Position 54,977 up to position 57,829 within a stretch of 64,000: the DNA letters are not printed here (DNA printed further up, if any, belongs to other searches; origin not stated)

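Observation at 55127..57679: One-chain receptor: adenylate cyclase + Ser/Thr kinase inside, CpoB-like TPR + PDZ outside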

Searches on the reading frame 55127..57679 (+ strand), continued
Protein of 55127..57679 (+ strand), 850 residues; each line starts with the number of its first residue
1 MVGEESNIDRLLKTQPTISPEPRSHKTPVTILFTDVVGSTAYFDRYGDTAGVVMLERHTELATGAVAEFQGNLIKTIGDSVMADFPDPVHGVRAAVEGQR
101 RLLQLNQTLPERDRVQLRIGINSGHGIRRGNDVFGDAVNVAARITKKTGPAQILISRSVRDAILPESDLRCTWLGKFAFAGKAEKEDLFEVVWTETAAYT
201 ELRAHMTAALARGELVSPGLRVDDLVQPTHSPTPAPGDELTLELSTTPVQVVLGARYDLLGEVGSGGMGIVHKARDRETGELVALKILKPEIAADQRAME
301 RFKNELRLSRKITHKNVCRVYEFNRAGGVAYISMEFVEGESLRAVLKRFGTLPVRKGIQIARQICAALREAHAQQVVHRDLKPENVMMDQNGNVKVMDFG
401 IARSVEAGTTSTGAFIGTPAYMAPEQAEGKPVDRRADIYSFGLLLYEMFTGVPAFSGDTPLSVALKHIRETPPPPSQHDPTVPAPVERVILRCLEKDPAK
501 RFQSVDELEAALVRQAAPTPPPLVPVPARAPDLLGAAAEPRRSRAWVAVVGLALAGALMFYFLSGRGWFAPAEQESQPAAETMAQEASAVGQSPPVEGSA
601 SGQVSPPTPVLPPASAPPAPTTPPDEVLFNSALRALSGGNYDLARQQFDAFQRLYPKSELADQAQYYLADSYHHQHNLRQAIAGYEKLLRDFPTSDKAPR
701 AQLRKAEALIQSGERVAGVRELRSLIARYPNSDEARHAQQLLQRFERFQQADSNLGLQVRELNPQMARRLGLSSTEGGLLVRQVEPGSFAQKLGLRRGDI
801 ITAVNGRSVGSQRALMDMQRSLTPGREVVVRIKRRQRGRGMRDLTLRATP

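Call 6: find_homologous_proteins(query=window:55127-57679:+, max_evalue=1e-10)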
Query window:55127-57679:+ (850 aa): 7694 proteins with E <= 1e-10 among 8000 candidates; the best 120 are listed.
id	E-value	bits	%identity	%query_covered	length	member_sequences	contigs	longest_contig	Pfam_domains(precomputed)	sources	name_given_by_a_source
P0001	0.0e+0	1669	90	100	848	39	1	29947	PF07714.24,PF00069.32,PF13525.13,PF17820.8,PF00595.30,PF13180.13,PF03109.23,PF13432.13,PF00211.26,PF07719.24,PF13174.13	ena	-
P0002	4.6e-227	774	67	61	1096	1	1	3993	PF07714.24,PF00069.32,PF03109.23,PF00211.26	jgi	-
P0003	5.6e-226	771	66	61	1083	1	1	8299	PF07714.24,PF00069.32,PF03109.23,PF00211.26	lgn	-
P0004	3.1e-220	752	65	61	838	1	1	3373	PF14863.13,PF13414.13,PF13176.13,PF13428.13,PF14559.13,PF24575.2,PF07714.24,PF00069.32,PF00515.35,PF03109.23,PF13432.13,PF00211.26,PF13181.13,PF07719.24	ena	-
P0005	2.1e-213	729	60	61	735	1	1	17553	PF07714.24,PF00069.32,PF05036.19,PF03109.23,PF14531.13,PF00211.26,PF01636.30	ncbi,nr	ncbi:MAG: protein kinase [Acidobacteria bacterium]|nr:protein kinase [Acidobacteriota bacterium]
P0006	2.5e-212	725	59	73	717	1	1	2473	PF07714.24,PF00069.32,PF05036.19,PF03109.23,PF00211.26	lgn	-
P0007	2.0e-209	716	60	64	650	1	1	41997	PF07714.24,PF00069.32,PF03109.23,PF00211.26,PF01636.30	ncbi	-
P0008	3.2e-209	715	56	73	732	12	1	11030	PF07714.24,PF00069.32,PF05036.19,PF03109.23,PF00211.26,PF01636.30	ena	-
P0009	7.8e-209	714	62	61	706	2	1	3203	PF07714.24,PF00069.32,PF05036.19,PF03109.23,PF00211.26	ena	-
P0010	1.4e-208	713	55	70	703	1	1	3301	PF07714.24,PF00069.32,PF03109.23,PF00211.26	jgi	jgi:serine/threonine protein kinase/class 3 adenylate cyclase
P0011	3.1e-208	712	61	62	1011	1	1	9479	PF07714.24,PF00069.32,PF03544.20,PF03109.23,PF00211.26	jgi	jgi:TonB family protein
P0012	3.6e-208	712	66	60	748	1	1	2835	PF07714.24,PF00069.32,PF03109.23,PF00211.26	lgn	-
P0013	1.9e-207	709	61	61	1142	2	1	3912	PF07714.24,PF00069.32,PF03109.23,PF00211.26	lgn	-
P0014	2.2e-207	709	63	58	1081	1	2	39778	PF07714.24,PF00069.32,PF03109.23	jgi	jgi:serine/threonine protein kinase/class 3 adenylate cyclase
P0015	5.3e-207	708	58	68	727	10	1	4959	PF07714.24,PF00069.32,PF05036.19,PF03109.23,PF00211.26,PF01636.30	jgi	-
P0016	8.1e-207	707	54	71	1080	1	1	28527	PF07714.24,PF00069.32,PF03109.23,PF13810.13,PF00211.26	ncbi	-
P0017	5.1e-206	705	56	73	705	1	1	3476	PF07714.24,PF00069.32,PF05036.19,PF03109.23,PF00211.26,PF01636.30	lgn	-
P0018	5.2e-206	705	60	63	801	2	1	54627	PF07714.24,PF00069.32,PF03109.23,PF08308.18,PF00211.26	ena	-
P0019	1.8e-205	703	61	62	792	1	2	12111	PF07714.24,PF00069.32,PF03109.23,PF08308.18,PF00211.26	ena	-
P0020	2.4e-204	699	60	62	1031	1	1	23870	PF23769.2,PF23586.3,PF17005.12,PF25048.2,PF23342.2,PF23411.2,PF23215.1,PF02239.23,PF23393.3,PF23609.2,PF00069.32,PF24797.2,PF20426.5,PF25460.2,PF11715.17,PF25178.1,PF23775.2,PF25173.2,PF23383.2,PF25171.2,PF12894.14,PF24780.2,PF23761.2,PF25172.2,PF24782.3,PF08662.18,PF25047.1,PF26550.2,PF00211.26,PF2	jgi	-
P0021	1.0e-203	697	59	62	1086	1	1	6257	PF07714.24,PF00069.32,PF03109.23,PF00211.26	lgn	-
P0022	2.4e-203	696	60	62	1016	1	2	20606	PF25048.2,PF23342.2,PF23411.2,PF23215.1,PF02239.23,PF10584.15,PF23393.3,PF23609.2,PF00069.32,PF24797.2,PF20426.5,PF25460.2,PF11715.17,PF25178.1,PF23775.2,PF25173.2,PF23383.2,PF25171.2,PF12894.14,PF21031.3,PF24780.2,PF23761.2,PF25172.2,PF24782.3,PF25047.1,PF26550.2,PF00211.26,PF23756.2,PF23098.2,PF25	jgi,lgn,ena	-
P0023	3.0e-202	692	65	60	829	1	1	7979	PF23769.2,PF25048.2,PF23342.2,PF23411.2,PF02239.23,PF10584.15,PF23393.3,PF23609.2,PF00069.32,PF20426.5,PF25460.2,PF25178.1,PF23775.2,PF25173.2,PF23383.2,PF25171.2,PF12894.14,PF24780.2,PF23761.2,PF25172.2,PF24782.3,PF25047.1,PF26550.2,PF00211.26,PF23098.2,PF25168.2,PF24105.2,PF24805.2,PF24017.3,PF248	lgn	-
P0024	7.7e-202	691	54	72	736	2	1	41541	PF07714.24,PF00069.32,PF03109.23,PF00211.26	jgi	jgi:class 3 adenylate cyclase/predicted Ser/Thr protein kinase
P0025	2.2e-200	686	61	60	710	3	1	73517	PF07714.24,PF00069.32,PF03109.23,PF00211.26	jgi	-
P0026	1.1e-199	684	60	63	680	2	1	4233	PF07714.24,PF00069.32,PF03109.23,PF00211.26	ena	-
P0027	1.1e-198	680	62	60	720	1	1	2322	PF07714.24,PF00069.32,PF03109.23,PF00211.26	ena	-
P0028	1.5e-198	680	61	60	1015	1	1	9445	PF23769.2,PF25048.2,PF23342.2,PF23411.2,PF23215.1,PF02239.23,PF23393.3,PF23609.2,PF00069.32,PF24797.2,PF20426.5,PF25460.2,PF11715.17,PF25178.1,PF23775.2,PF25173.2,PF23383.2,PF25171.2,PF12894.14,PF21031.3,PF24780.2,PF23761.2,PF25172.2,PF24782.3,PF25047.1,PF26550.2,PF00211.26,PF23756.2,PF23098.2,PF251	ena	-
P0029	1.7e-198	680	55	72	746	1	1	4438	PF07714.24,PF00069.32,PF03109.23,PF00211.26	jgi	jgi:class 3 adenylate cyclase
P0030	2.7e-198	679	48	86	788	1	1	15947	PF14559.13,PF07714.24,PF00069.32,PF00515.35,PF03109.23,PF13432.13,PF13428.13,PF00211.26,PF13181.13,PF07719.24,PF13174.13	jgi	jgi:serine/threonine protein kinase/class 3 adenylate cyclase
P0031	2.0e-197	676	60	60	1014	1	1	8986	PF25048.2,PF23342.2,PF23411.2,PF23215.1,PF02239.23,PF23393.3,PF23609.2,PF00069.32,PF24797.2,PF20426.5,PF25460.2,PF25178.1,PF23775.2,PF25173.2,PF23383.2,PF25171.2,PF12894.14,PF24780.2,PF23761.2,PF25172.2,PF24782.3,PF08662.18,PF25047.1,PF26550.2,PF00211.26,PF23756.2,PF23098.2,PF25168.2,PF24105.2,PF248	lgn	-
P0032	2.2e-197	676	60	60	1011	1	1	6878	PF25048.2,PF23342.2,PF23411.2,PF23215.1,PF02239.23,PF23393.3,PF23609.2,PF00069.32,PF24797.2,PF20426.5,PF25460.2,PF11715.17,PF25178.1,PF23775.2,PF25173.2,PF23383.2,PF25171.2,PF12894.14,PF21031.3,PF24780.2,PF23761.2,PF25172.2,PF24782.3,PF08662.18,PF25047.1,PF26550.2,PF00211.26,PF23756.2,PF23098.2,PF25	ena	-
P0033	9.1e-197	674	60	60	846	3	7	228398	PF07714.24,PF00069.32,PF05036.19,PF03109.23,PF00211.26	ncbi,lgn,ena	-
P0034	3.8e-195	669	59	62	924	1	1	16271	PF07714.24,PF05157.21,PF00069.32,PF03109.23,PF00211.26,PF00027.36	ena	-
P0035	3.6e-194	665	54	67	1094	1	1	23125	PF07714.24,PF00069.32,PF03109.23,PF00211.26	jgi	jgi:class 3 adenylate cyclase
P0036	6.1e-194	665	60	61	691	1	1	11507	PF07714.24,PF00069.32,PF03109.23,PF00211.26,PF01636.30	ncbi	-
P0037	1.5e-193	663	54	71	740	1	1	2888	PF07714.24,PF00069.32,PF03109.23,PF14531.13,PF00211.26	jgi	jgi:serine/threonine protein kinase/class 3 adenylate cyclase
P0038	1.8e-193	663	61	61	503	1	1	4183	PF07714.24,PF00069.32,PF03109.23,PF00211.26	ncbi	-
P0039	2.5e-193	663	48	88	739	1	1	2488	PF14559.13,PF07714.24,PF00069.32,PF00515.35,PF03109.23,PF13428.13,PF00211.26,PF07719.24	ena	-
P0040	3.7e-193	662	55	67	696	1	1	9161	PF07714.24,PF00069.32,PF05036.19,PF03109.23,PF00211.26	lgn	-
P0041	4.1e-193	662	51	72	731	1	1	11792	PF07714.24,PF00069.32,PF03109.23,PF00211.26,PF01636.30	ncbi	-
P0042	5.1e-193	662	61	60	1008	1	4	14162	PF25048.2,PF23342.2,PF23411.2,PF23215.1,PF23393.3,PF23609.2,PF00069.32,PF24797.2,PF15492.13,PF20426.5,PF25460.2,PF25178.1,PF23775.2,PF25173.2,PF23383.2,PF25171.2,PF12894.14,PF24780.2,PF23761.2,PF25172.2,PF24782.3,PF25047.1,PF26550.2,PF00211.26,PF23756.2,PF23098.2,PF25168.2,PF24105.2,PF24805.2,PF2401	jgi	jgi:class 3 adenylate cyclase/tRNA A-37 threonylcarbamoyl transferase component Bud32/uncharacterize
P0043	5.0e-192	658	57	65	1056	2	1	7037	PF07714.24,PF00069.32,PF03109.23,PF00211.26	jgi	jgi:class 3 adenylate cyclase/predicted Ser/Thr protein kinase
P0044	3.6e-191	656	59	60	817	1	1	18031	PF07714.24,PF00069.32,PF03109.23,PF08308.18,PF00211.26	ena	-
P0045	6.1e-191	655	60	60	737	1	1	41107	PF07714.24,PF00069.32,PF05036.19,PF03109.23,PF00211.26,PF01636.30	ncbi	-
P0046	1.6e-190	653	57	60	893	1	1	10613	PF07714.24,PF04972.23,PF00069.32,PF03109.23,PF00211.26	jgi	jgi:serine/threonine protein kinase/class 3 adenylate cyclase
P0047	1.6e-190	653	54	67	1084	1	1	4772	PF07714.24,PF00069.32,PF03109.23,PF00211.26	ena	-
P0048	1.6e-190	653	59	61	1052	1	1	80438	PF17005.12,PF25048.2,PF23342.2,PF23411.2,PF02239.23,PF10584.15,PF23393.3,PF23609.2,PF00069.32,PF24797.2,PF20426.5,PF25460.2,PF25178.1,PF23775.2,PF25173.2,PF23383.2,PF25171.2,PF12894.14,PF21031.3,PF24780.2,PF23761.2,PF25172.2,PF24782.3,PF08662.18,PF25047.1,PF26550.2,PF00211.26,PF23756.2,PF23098.2,PF2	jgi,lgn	jgi:serine/threonine protein kinase/class 3 adenylate cyclase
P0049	1.6e-190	653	57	62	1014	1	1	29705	PF23586.3,PF25048.2,PF23342.2,PF23411.2,PF23215.1,PF23393.3,PF23609.2,PF00069.32,PF20426.5,PF25460.2,PF11715.17,PF25178.1,PF23775.2,PF25173.2,PF23383.2,PF25171.2,PF12894.14,PF21031.3,PF24780.2,PF23761.2,PF25172.2,PF24782.3,PF25047.1,PF26550.2,PF00211.26,PF23098.2,PF25168.2,PF24105.2,PF24805.2,PF2401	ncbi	-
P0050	2.7e-190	653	60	60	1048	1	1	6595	PF07714.24,PF00069.32,PF03109.23,PF00211.26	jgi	jgi:class 3 adenylate cyclase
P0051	2.8e-190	653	48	86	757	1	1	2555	PF14559.13,PF07714.24,PF00069.32,PF13414.13,PF00515.35,PF03109.23,PF13432.13,PF13428.13,PF00211.26,PF07719.24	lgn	-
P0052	3.5e-190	652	57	62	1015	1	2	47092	PF25048.2,PF23342.2,PF23411.2,PF23215.1,PF23393.3,PF23609.2,PF00069.32,PF20426.5,PF25460.2,PF25178.1,PF23775.2,PF25173.2,PF23383.2,PF25171.2,PF12894.14,PF21031.3,PF24780.2,PF23761.2,PF25172.2,PF24782.3,PF25047.1,PF26550.2,PF00211.26,PF23756.2,PF23098.2,PF25168.2,PF24105.2,PF24805.2,PF24017.3,PF23760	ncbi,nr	ncbi:MAG: protein kinase [Acidobacteria bacterium]|nr:protein kinase [Acidobacteriota bacterium] MBI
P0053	4.9e-189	648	53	73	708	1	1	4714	PF07714.24,PF00069.32,PF03109.23,PF00211.26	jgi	jgi:class 3 adenylate cyclase/tRNA A-37 threonylcarbamoyl transferase component Bud32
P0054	5.7e-189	648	57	62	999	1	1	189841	PF25048.2,PF23342.2,PF23411.2,PF23215.1,PF23393.3,PF23609.2,PF00069.32,PF20426.5,PF25460.2,PF25178.1,PF23775.2,PF25173.2,PF23383.2,PF25171.2,PF12894.14,PF21031.3,PF24780.2,PF23761.2,PF25172.2,PF24782.3,PF25047.1,PF26550.2,PF00211.26,PF23098.2,PF25168.2,PF24105.2,PF24805.2,PF24017.3,PF23760.2,PF24817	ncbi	-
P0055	6.9e-189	648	56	62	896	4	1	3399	PF07714.24,PF00069.32,PF03109.23,PF03781.23,PF00211.26,PF01636.30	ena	-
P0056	7.5e-189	648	61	60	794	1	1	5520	PF07714.24,PF00069.32,PF05036.19,PF03109.23,PF00211.26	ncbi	-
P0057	6.6e-188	645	46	86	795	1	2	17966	PF13414.13,PF13176.13,PF13428.13,PF14559.13,PF07714.24,PF00069.32,PF00515.35,PF03109.23,PF13432.13,PF00211.26,PF13181.13,PF07719.24,PF13174.13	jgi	jgi:serine/threonine protein kinase/class 3 adenylate cyclase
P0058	4.9e-187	642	57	61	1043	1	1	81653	PF23586.3,PF17005.12,PF25048.2,PF23342.2,PF23411.2,PF23215.1,PF02239.23,PF23393.3,PF23609.2,PF00069.32,PF24797.2,PF20426.5,PF25460.2,PF11715.17,PF25178.1,PF23775.2,PF25173.2,PF23383.2,PF25171.2,PF12894.14,PF24780.2,PF23761.2,PF25172.2,PF24782.3,PF25047.1,PF26550.2,PF00211.26,PF23756.2,PF23098.2,PF25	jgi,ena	-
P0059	6.6e-187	641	52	73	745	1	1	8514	PF07714.24,PF00069.32,PF05036.19,PF03109.23,PF00211.26,PF01636.30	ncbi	-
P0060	6.8e-187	641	56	64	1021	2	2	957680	PF23586.3,PF25048.2,PF23342.2,PF23411.2,PF23215.1,PF02239.23,PF23393.3,PF23609.2,PF00069.32,PF20426.5,PF25460.2,PF11715.17,PF25178.1,PF23775.2,PF25173.2,PF23383.2,PF25171.2,PF12894.14,PF21031.3,PF24780.2,PF23761.2,PF25172.2,PF24782.3,PF25047.1,PF26550.2,PF00211.26,PF23098.2,PF25168.2,PF24105.2,PF248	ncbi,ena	-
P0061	1.1e-186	641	59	59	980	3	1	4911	PF25048.2,PF23342.2,PF23411.2,PF23215.1,PF10584.15,PF23393.3,PF23609.2,PF00069.32,PF20426.5,PF25460.2,PF25178.1,PF23775.2,PF25173.2,PF23383.2,PF25171.2,PF12894.14,PF21031.3,PF24780.2,PF23761.2,PF25172.2,PF24782.3,PF25047.1,PF26550.2,PF00211.26,PF23756.2,PF23098.2,PF25168.2,PF24105.2,PF24805.2,PF2401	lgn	-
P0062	1.0e-185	637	57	60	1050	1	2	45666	PF25048.2,PF23342.2,PF23411.2,PF02239.23,PF10584.15,PF23393.3,PF23609.2,PF00069.32,PF20426.5,PF25460.2,PF25178.1,PF23775.2,PF25173.2,PF23383.2,PF25171.2,PF12894.14,PF24780.2,PF23761.2,PF25172.2,PF24782.3,PF25047.1,PF26550.2,PF00211.26,PF23756.2,PF23098.2,PF25168.2,PF24105.2,PF24805.2,PF24017.3,PF248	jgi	jgi:serine/threonine protein kinase/class 3 adenylate cyclase/dipeptidyl aminopeptidase/acylaminoacy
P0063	1.5e-185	637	56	62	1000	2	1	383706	PF23769.2,PF25048.2,PF23342.2,PF23411.2,PF23215.1,PF23393.3,PF23609.2,PF00069.32,PF20426.5,PF25460.2,PF25178.1,PF23775.2,PF25173.2,PF23383.2,PF25171.2,PF12894.14,PF21031.3,PF24780.2,PF23761.2,PF25172.2,PF24782.3,PF25047.1,PF26550.2,PF00211.26,PF23756.2,PF23098.2,PF25168.2,PF24105.2,PF24805.2,PF24017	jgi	-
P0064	2.1e-185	636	53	72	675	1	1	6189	PF07714.24,PF00069.32,PF05036.19,PF03109.23,PF00211.26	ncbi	-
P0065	2.8e-184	633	46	86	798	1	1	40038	PF14559.13,PF07714.24,PF00069.32,PF00515.35,PF03109.23,PF13432.13,PF13428.13,PF00211.26,PF07719.24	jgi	jgi:class 3 adenylate cyclase/Flp pilus assembly protein TadD/predicted Ser/Thr protein kinase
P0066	3.9e-184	632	58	58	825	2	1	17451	PF07714.24,PF00069.32,PF05036.19,PF03109.23,PF00211.26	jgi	jgi:class 3 adenylate cyclase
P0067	7.5e-184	631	56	63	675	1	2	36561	PF07714.24,PF00069.32,PF05036.19,PF03109.23,PF00211.26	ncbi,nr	ncbi:MAG: protein kinase [Acidobacteria bacterium]|nr:protein kinase [Acidobacteriota bacterium]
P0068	1.0e-183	631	54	62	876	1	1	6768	PF07714.24,PF00069.32,PF13715.13,PF03109.23,PF08308.18,PF00211.26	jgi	jgi:serine/threonine protein kinase/class 3 adenylate cyclase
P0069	1.1e-183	631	55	69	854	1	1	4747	PF07714.24,PF00069.32,PF03109.23,PF03781.23,PF00211.26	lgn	-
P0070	1.3e-181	624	47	72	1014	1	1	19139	PF25048.2,PF23342.2,PF23411.2,PF23215.1,PF02239.23,PF23393.3,PF23609.2,PF00069.32,PF24797.2,PF20426.5,PF25460.2,PF11715.17,PF25178.1,PF23775.2,PF25173.2,PF23383.2,PF25171.2,PF12894.14,PF21031.3,PF24780.2,PF25172.2,PF24782.3,PF08662.18,PF25047.1,PF26550.2,PF00211.26,PF23756.2,PF23098.2,PF25168.2,PF24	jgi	jgi:WD40 repeat protein/class 3 adenylate cyclase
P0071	1.9e-181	623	56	60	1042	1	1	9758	PF25048.2,PF23342.2,PF23411.2,PF02239.23,PF23393.3,PF23609.2,PF00069.32,PF20426.5,PF25460.2,PF25178.1,PF23775.2,PF25173.2,PF23383.2,PF25171.2,PF12894.14,PF24780.2,PF23761.2,PF25172.2,PF24782.3,PF08662.18,PF25047.1,PF26550.2,PF00211.26,PF23756.2,PF23098.2,PF25168.2,PF24105.2,PF24805.2,PF24017.3,PF248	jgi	jgi:serine/threonine protein kinase/class 3 adenylate cyclase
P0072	3.1e-181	623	56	63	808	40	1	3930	PF07714.24,PF00069.32,PF05036.19,PF03109.23,PF00211.26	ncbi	-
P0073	4.0e-181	622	55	63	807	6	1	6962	PF07714.24,PF00069.32,PF05036.19,PF03109.23,PF00211.26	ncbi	-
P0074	4.5e-181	622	55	62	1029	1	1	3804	PF25048.2,PF23342.2,PF23411.2,PF23215.1,PF02239.23,PF23393.3,PF23609.2,PF00069.32,PF20426.5,PF25460.2,PF25178.1,PF23775.2,PF25173.2,PF23383.2,PF25171.2,PF12894.14,PF21031.3,PF24780.2,PF23761.2,PF25172.2,PF24782.3,PF25047.1,PF26550.2,PF00211.26,PF23756.2,PF23098.2,PF25168.2,PF24105.2,PF24805.2,PF2401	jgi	jgi:WD40 repeat protein/class 3 adenylate cyclase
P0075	5.0e-181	622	51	71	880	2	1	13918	PF07714.24,PF00069.32,PF03109.23,PF03781.23,PF00211.26,PF01636.30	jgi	jgi:serine/threonine protein kinase/class 3 adenylate cyclase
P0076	7.3e-181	621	55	60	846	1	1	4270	PF25168.2,PF24105.2,PF24805.2,PF25048.2,PF24017.3,PF23342.2,PF24817.2,PF23393.3,PF07714.24,PF23389.2,PF23609.2,PF00069.32,PF20426.5,PF25460.2,PF00400.39,PF23414.2,PF25178.1,PF23410.5,PF23775.2,PF25174.2,PF24814.2,PF23381.2,PF21029.4,PF25173.2,PF23383.2,PF25171.2,PF12894.14,PF25175.2,PF24796.2,PF2478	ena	-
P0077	1.1e-180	621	58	60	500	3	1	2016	PF07714.24,PF00069.32,PF03109.23,PF14531.13,PF00211.26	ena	-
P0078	1.2e-180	621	57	60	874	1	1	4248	PF07714.24,PF00069.32,PF03109.23,PF03781.23,PF14531.13,PF00211.26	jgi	jgi:formylglycine-generating enzyme required for sulfatase activity/class 3 adenylate cyclase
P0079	1.7e-180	620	52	71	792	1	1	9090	PF07714.24,PF00069.32,PF05036.19,PF03109.23,PF00211.26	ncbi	-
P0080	3.3e-180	619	50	73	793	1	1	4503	PF07714.24,PF00069.32,PF05036.19,PF03109.23,PF00211.26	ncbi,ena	-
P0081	3.4e-180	619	50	72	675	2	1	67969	PF07714.24,PF00069.32,PF05036.19,PF03109.23,PF00211.26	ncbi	-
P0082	5.4e-180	619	51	72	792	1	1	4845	PF07714.24,PF00069.32,PF05036.19,PF00211.26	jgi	jgi:serine/threonine protein kinase/class 3 adenylate cyclase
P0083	5.5e-180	619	56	61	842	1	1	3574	PF07714.24,PF00069.32,PF13715.13,PF03109.23,PF08308.18,PF13620.13,PF00211.26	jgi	jgi:serine/threonine protein kinase/class 3 adenylate cyclase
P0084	1.7e-178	614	55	60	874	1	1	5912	PF07714.24,PF00069.32,PF03109.23,PF03781.23,PF00211.26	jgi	jgi:formylglycine-generating enzyme required for sulfatase activity/class 3 adenylate cyclase/predic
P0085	1.7e-178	614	54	62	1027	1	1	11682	PF25048.2,PF23342.2,PF23411.2,PF23215.1,PF23393.3,PF23609.2,PF00069.32,PF20426.5,PF25460.2,PF25178.1,PF23775.2,PF25173.2,PF23383.2,PF25171.2,PF12894.14,PF21031.3,PF24780.2,PF23761.2,PF25172.2,PF24782.3,PF25047.1,PF26550.2,PF00211.26,PF23756.2,PF23098.2,PF25168.2,PF24105.2,PF24805.2,PF24017.3,PF23760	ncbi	-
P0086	1.8e-178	614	55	60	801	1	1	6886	PF07714.24,PF00069.32,PF05036.19,PF03109.23,PF00211.26,PF01636.30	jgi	jgi:class 3 adenylate cyclase/predicted Ser/Thr protein kinase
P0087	6.3e-178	612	55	60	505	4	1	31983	PF07714.24,PF00069.32,PF03109.23,PF00211.26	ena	-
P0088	8.0e-178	611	55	61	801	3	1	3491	PF07714.24,PF00069.32,PF05036.19,PF03109.23,PF00211.26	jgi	jgi:serine/threonine protein kinase/class 3 adenylate cyclase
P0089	8.5e-178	611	49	74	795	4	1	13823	PF07714.24,PF00069.32,PF05036.19,PF03109.23,PF00211.26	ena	-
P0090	9.0e-178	611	55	61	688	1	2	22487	PF07714.24,PF00069.32,PF03109.23,PF00211.26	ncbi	-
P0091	1.1e-177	611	55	61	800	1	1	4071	PF07714.24,PF00069.32,PF05036.19,PF03109.23,PF00211.26,PF01636.30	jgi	jgi:class 3 adenylate cyclase/cell division protein FtsN/predicted Ser/Thr protein kinase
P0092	1.3e-177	611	54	61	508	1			PF07714.24,PF00069.32,PF03109.23,PF00211.26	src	-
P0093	1.4e-177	611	53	68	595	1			PF07714.24,PF00069.32,PF03109.23,PF14531.13,PF00211.26,PF01636.30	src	-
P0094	3.2e-177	609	55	61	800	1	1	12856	PF07714.24,PF00069.32,PF05036.19,PF03109.23,PF00211.26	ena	-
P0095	4.6e-177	609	56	60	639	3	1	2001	PF07714.24,PF00069.32,PF03109.23,PF14531.13,PF00211.26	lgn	-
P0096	6.1e-177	608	53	63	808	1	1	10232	PF07714.24,PF00069.32,PF05036.19,PF03109.23,PF00211.26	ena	-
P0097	8.4e-177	608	54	61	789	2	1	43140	PF07714.24,PF00069.32,PF05036.19,PF03109.23,PF00211.26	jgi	jgi:serine/threonine protein kinase/class 3 adenylate cyclase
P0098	1.2e-176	607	55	61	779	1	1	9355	PF07714.24,PF00069.32,PF05036.19,PF03109.23,PF00211.26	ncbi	-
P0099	1.4e-176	607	54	60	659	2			PF07714.24,PF00069.32,PF03109.23,PF00211.26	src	-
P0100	1.5e-176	607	56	60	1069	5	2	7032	PF07714.24,PF00069.32,PF03109.23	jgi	-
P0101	1.9e-176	607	55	60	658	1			PF07714.24,PF00069.32,PF03109.23,PF00211.26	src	-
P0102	2.3e-176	607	53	62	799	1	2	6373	PF07714.24,PF00069.32,PF05036.19,PF03109.23,PF00211.26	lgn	-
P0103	2.6e-176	606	50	71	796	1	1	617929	PF07714.24,PF00069.32,PF05036.19,PF03109.23,PF00211.26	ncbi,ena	-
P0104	3.6e-176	606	56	60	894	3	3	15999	PF07714.24,PF00069.32,PF03109.23,PF03781.23,PF00211.26,PF01636.30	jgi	-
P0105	3.9e-176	606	57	60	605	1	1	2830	PF07714.24,PF00069.32,PF03109.23,PF00211.26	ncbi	ncbi:MAG: protein kinase, partial [Terriglobia bacterium]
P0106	4.0e-176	606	55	60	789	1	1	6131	PF07714.24,PF00069.32,PF05036.19,PF03109.23,PF00211.26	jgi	jgi:serine/threonine protein kinase/class 3 adenylate cyclase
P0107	4.1e-176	606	55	60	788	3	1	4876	PF07714.24,PF00069.32,PF05036.19,PF03109.23,PF00211.26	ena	-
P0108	5.1e-176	605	54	61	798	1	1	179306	PF07714.24,PF00069.32,PF05036.19,PF03109.23,PF00211.26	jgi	jgi:class 3 adenylate cyclase/cell division septation protein DedD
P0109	7.5e-176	605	55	61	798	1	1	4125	PF07714.24,PF00069.32,PF05036.19,PF03109.23,PF00211.26,PF01636.30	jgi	-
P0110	7.9e-176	605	55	60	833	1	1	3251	PF07714.24,PF00069.32,PF05036.19,PF03109.23,PF00211.26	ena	-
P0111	8.5e-176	605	55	60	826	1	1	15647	PF07714.24,PF00069.32,PF03109.23,PF03781.23,PF14531.13,PF00211.26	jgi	jgi:class 3 adenylate cyclase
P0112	1.3e-175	604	50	71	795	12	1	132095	PF07714.24,PF00069.32,PF05036.19,PF03109.23,PF00211.26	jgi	jgi:serine/threonine protein kinase/class 3 adenylate cyclase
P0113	1.4e-175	604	55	60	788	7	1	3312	PF07714.24,PF00069.32,PF05036.19,PF03109.23,PF00211.26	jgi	jgi:serine/threonine protein kinase/class 3 adenylate cyclase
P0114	1.4e-175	604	55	61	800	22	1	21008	PF07714.24,PF00069.32,PF05036.19,PF03109.23,PF00211.26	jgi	jgi:serine/threonine protein kinase/class 3 adenylate cyclase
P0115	1.6e-175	604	54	61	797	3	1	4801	PF07714.24,PF00069.32,PF05036.19,PF03109.23,PF00211.26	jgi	-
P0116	1.7e-175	604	54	61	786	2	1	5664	PF07714.24,PF00069.32,PF05036.19,PF03109.23,PF00211.26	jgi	jgi:serine/threonine protein kinase/class 3 adenylate cyclase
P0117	4.2e-175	602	54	61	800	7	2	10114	PF07714.24,PF00069.32,PF05036.19,PF03109.23,PF00211.26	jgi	jgi:class 3 adenylate cyclase/cell division protein FtsN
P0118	5.0e-175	602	54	60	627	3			PF07714.24,PF00069.32,PF03109.23,PF00211.26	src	-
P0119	5.2e-175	602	50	68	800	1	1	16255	PF07714.24,PF00069.32,PF03109.23,PF03781.23,PF14531.13,PF00211.26,PF01636.30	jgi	jgi:class 3 adenylate cyclase/formylglycine-generating enzyme required for sulfatase activity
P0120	5.5e-175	602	55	60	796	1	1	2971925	PF07714.24,PF00069.32,PF05036.19,PF03109.23,PF00211.26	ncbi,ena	-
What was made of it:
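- On Acidobacteriota cyclase-kinase receptors (unnamed): The 119 other than the orthologue P0001 cover 58-88% of the query at 46-67% identity (call 6).
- The commonest outer domain in the family is SPOR (call 6).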
